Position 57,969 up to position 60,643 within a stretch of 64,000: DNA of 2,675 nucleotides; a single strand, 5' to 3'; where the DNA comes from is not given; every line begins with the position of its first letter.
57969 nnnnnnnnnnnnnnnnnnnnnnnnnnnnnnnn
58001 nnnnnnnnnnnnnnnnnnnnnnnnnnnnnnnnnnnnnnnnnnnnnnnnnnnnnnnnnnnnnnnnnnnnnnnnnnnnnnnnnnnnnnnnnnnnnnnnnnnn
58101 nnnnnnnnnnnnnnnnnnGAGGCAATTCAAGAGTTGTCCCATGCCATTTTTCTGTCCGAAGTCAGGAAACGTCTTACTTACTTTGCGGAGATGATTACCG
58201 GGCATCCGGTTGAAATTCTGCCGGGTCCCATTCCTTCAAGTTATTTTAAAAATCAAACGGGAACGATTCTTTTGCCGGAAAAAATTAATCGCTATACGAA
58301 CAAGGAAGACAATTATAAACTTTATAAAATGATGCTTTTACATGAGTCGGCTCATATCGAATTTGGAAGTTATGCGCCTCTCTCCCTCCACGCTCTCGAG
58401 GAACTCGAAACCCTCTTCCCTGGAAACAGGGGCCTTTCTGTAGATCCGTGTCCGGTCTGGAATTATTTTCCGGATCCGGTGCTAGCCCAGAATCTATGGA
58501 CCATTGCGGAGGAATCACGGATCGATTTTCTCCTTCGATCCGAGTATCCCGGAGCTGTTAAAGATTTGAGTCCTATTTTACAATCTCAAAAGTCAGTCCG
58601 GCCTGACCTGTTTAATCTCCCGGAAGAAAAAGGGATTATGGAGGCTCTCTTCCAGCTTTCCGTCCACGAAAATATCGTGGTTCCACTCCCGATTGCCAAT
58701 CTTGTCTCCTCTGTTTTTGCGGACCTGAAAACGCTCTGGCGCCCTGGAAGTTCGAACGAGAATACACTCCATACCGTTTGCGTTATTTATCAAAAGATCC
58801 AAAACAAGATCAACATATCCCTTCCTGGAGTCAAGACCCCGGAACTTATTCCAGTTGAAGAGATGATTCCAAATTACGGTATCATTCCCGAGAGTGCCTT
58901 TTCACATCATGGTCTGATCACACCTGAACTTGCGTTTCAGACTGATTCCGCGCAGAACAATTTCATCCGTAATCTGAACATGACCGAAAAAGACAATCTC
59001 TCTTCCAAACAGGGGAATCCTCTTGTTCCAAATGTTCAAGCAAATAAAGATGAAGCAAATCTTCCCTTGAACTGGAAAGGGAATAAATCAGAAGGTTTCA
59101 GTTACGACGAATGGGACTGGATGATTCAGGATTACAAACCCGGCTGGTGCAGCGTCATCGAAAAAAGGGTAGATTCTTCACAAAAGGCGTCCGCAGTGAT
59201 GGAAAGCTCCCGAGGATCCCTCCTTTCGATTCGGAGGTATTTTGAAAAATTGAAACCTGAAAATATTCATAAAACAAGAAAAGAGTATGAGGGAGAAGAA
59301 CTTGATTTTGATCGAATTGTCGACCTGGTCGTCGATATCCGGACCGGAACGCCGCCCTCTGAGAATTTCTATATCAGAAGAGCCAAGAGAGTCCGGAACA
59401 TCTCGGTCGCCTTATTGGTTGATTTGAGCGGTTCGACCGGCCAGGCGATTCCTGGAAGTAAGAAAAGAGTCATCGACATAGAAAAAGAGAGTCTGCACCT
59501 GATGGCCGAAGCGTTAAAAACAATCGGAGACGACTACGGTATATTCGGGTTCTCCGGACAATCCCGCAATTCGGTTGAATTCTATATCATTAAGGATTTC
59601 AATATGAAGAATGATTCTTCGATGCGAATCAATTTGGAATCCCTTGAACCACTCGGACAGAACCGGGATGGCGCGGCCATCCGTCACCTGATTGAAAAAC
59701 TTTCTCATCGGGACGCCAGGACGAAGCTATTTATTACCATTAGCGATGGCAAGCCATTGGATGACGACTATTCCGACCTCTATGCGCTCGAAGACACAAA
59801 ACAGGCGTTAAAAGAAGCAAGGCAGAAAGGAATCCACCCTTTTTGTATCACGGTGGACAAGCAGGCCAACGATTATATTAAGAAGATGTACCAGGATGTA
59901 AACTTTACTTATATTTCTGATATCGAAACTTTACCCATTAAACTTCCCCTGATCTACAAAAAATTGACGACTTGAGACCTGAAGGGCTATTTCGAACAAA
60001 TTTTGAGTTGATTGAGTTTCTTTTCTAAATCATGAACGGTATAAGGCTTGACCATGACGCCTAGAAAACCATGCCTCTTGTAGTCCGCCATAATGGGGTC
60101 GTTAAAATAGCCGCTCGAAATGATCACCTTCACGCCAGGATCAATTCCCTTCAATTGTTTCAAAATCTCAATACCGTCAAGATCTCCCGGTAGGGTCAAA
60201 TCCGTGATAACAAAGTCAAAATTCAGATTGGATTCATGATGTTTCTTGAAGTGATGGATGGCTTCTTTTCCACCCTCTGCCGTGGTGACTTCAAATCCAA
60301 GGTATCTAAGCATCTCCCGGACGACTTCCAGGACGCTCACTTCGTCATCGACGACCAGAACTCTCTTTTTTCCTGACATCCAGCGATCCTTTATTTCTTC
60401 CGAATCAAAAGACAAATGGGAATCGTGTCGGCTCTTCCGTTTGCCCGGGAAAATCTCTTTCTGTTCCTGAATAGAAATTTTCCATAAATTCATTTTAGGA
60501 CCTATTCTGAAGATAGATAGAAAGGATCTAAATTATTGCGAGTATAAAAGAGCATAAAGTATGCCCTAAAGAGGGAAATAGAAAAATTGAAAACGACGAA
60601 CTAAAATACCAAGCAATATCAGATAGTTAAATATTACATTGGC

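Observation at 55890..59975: Orphan CbbQ/NorQ-type AAA+ ATPase locus: ATPase, structured insert, coupled membrane protein, 917-aa NorD/CbbO-like VWA protein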

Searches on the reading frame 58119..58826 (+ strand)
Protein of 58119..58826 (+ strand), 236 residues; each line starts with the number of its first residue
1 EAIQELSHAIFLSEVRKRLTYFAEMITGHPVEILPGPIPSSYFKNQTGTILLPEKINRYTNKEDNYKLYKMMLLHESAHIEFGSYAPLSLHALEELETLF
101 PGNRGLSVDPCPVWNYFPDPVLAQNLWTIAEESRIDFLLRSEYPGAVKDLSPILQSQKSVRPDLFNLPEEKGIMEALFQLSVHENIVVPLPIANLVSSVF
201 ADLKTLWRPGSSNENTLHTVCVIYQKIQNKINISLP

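Call 80: predict_structure(alignment_id=A5)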
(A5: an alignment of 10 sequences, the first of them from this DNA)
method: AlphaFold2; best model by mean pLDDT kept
length: 236 residues; sequences in the alignment: 10
mean_pLDDT: 88.4   pTM: 0.84
mean pLDDT of the five models: 88.4, 88.0, 87.9, 86.5, 85.7
residues with pLDDT >= 90: 151; 70-90: 64; 50-70: 18; < 50: 3
segments of 3 or more residues with pLDDT < 50: none
pLDDT, mean of each block of 10 residues (from residue 1): 66 95 95 95 94 94 93 95 89 86 59 86 94 94 91 85 90 93 86 94 94 95 89 55
secondary structure, 60 per line:
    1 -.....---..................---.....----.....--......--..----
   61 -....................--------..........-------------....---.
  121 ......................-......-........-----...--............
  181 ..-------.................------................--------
elements in order: H2-6 H12-27 E31-35 E40-44 E47-52 H62-81 H90-99 H113-116 H120-142 H144-149 H151-158 H169-182 H190-206 H213-228

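Call 83: fold_search(model_id=the predicted structure, library=pdb)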
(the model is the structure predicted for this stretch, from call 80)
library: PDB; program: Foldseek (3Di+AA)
matches with E <= 10: 183; with E <= 0.001: 0
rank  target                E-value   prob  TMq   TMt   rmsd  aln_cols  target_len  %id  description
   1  7xyo_B                1.5e-01  0.18  0.20  0.11  17.6       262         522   12  Crystal Structure of a M61 aminopeptidase family member from Myxococcus fulvus (released 2023-06-07)
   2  9dbj_F                1.8e-01  0.18  0.17  0.18  18.0       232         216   13  Structure of Hailong HalB R164A mutant with non-hydrolyzable dATP (released 2025-05-07)
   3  7xyo_A                2.7e-01  0.13  0.19  0.11  17.6       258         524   12  Crystal Structure of a M61 aminopeptidase family member from Myxococcus fulvus (released 2023-06-07)
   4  3sua_F                5.2e-01  0.06  0.14  0.09  21.8       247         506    9  Crystal structure of the intracellular domain of Plexin-B1 in complex with Rac1 (released 2011-09-07)
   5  2ym9_A                5.4e-01  0.10  0.16  0.14  18.0       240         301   14  SipD from Salmonella typhimurium (released 2011-08-17)
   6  9dbj_B                5.4e-01  0.08  0.17  0.18  15.5       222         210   16  Structure of Hailong HalB R164A mutant with non-hydrolyzable dATP (released 2025-05-07)
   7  6vvo_E                5.7e-01  0.07  0.15  0.11  19.0       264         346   11  Structure of the human clamp loader (Replication Factor C, RFC) bound to the sliding clamp (Proliferating Cell Nuclear (released 2020-02-26)
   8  9dbj_A                6.6e-01  0.14  0.21  0.22  11.8       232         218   11  Structure of Hailong HalB R164A mutant with non-hydrolyzable dATP (released 2025-05-07)
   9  4l7a_A                6.6e-01  0.11  0.21  0.20  14.1       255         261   13  Crystal structure of a putative zinc-binding metallo-peptidase (BACCAC_01431) from Bacteroides caccae ATCC 43185 at 2. (released 2013-07-03)
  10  3sua_E                6.6e-01  0.05  0.14  0.09  22.2       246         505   10  Crystal structure of the intracellular domain of Plexin-B1 in complex with Rac1 (released 2011-09-07)
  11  3sua_D                6.9e-01  0.04  0.14  0.09  21.9       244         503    9  Crystal structure of the intracellular domain of Plexin-B1 in complex with Rac1 (released 2011-09-07)
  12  9dbj_D                7.3e-01  0.12  0.20  0.21  13.2       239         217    9  Structure of Hailong HalB R164A mutant with non-hydrolyzable dATP (released 2025-05-07)
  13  9dbi_C                7.7e-01  0.08  0.16  0.17  16.5       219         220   15  Structure of Hailong HalB D21A/D23A mutant (released 2025-05-07)
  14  9dbh_B                8.0e-01  0.09  0.17  0.18  17.9       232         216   12  Structure of Hailong HalB in complex with oligodeoxyadenylate (released 2025-05-07)
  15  9dbi_A                8.0e-01  0.08  0.16  0.17  18.9       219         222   14  Structure of Hailong HalB D21A/D23A mutant (released 2025-05-07)
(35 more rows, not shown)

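Call 87: search_protein_families(library=pfam, proteins=[window:58119-58826:+], max_evalue=1)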
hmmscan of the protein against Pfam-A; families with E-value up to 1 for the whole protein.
window:58119-58826:+ (236 aa): 0 families

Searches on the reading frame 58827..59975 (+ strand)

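Call 87: search_protein_families(library=pfam, proteins=[window:58827-59975:+], max_evalue=1)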
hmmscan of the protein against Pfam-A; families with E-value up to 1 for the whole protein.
window:58827-59975:+ (382 aa): 4 families
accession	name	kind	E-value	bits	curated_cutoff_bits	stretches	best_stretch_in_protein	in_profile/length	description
PF00092.34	VWA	-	3e-08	34.5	23.8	1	194-361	2-160/174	von Willebrand factor type A domain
PF11775.14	CobT_C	-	4.2e-07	30.3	21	1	184-321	5-158/220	Cobalamin biosynthesis protein CobT VWA domain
PF01882.25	DUF58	-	0.037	13.6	23.4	1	179-307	23-142/216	Protein of unknown function DUF58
PF05762.20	VWA_CoxE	-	0.17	11.7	26.4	0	153-204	21-69/222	VWA domain containing CoxE-like protein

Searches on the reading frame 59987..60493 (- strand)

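Call 3: search_protein_families(library=pfam, proteins=[window:59987-60493:-], max_evalue=0.01)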
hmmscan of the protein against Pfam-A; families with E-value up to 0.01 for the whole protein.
window:59987-60493:- (168 aa): 1 family
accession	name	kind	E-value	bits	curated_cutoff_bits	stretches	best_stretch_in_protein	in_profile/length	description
PF00072.30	Response_reg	-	2.3e-21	76.5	30.2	1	45-160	1-110/111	Response regulator receiver domain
